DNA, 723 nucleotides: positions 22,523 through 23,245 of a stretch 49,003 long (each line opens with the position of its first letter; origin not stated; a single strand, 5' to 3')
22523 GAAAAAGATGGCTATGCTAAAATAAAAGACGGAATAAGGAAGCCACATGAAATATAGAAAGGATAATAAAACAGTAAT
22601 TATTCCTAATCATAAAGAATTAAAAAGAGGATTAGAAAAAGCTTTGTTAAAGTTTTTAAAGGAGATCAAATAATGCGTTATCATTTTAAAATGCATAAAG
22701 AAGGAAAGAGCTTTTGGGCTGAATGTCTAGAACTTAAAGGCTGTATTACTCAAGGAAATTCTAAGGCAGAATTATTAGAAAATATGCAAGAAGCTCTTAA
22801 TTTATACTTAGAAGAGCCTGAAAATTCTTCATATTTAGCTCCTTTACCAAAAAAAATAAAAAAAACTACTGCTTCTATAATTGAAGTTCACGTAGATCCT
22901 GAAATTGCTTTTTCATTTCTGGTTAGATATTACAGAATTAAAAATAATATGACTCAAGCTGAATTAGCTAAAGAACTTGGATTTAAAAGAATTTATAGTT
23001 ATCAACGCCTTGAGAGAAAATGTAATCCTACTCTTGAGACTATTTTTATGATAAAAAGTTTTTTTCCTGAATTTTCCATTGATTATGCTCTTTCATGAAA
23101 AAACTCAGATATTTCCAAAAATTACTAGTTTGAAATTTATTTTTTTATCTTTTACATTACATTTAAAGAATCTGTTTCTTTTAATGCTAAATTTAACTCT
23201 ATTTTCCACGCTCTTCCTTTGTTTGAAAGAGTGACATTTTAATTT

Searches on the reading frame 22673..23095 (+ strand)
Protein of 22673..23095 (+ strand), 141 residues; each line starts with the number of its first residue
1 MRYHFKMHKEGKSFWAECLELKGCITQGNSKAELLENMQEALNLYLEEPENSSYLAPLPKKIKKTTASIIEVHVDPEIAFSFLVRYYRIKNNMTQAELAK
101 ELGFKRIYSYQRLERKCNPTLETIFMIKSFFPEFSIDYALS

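Call 8: search_protein_families(library=pfam, proteins=[window:22673-23095:+], max_evalue=10)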
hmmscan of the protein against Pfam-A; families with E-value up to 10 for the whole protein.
window:22673-23095:+ (141 aa): 9 families
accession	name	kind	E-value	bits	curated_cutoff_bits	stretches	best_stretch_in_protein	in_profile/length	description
PF01381.28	HTH_3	-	3.7e-05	24.1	23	1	84-127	1-44/55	Helix-turn-helix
PF21748.3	UPF0150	-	0.00091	19.5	27.3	1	4-46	11-53/64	UPF0150-like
PF15919.11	HicB_lk_antitox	-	0.0037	17.8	27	1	20-67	19-66/123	HicB_like antitoxin of bacterial toxin-antitoxin system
PF24113.1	DUF7387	-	0.025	15.4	27.9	1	12-50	22-59/85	Family of unknown function (DUF7387)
PF12844.13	HTH_19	-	0.035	14.4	30.2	1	84-108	4-29/64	Helix-turn-helix domain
PF20212.3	DUF6572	-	0.07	13.9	27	1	30-89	32-92/106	Family of unknown function (DUF6572)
PF19725.4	RPC5_C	-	0.19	11.8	27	1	78-121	189-232/244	DNA-directed RNA polymerase III subunit RPC5 C-terminal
PF15386.11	Tantalus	-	0.36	11.2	32.8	1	100-125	15-40/57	Drosophila Tantalus-like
PF19258.4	KxYKxGKxW_sig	-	0.83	10.1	23.6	1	3-12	4-13/41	KxYKxGKxW signal peptide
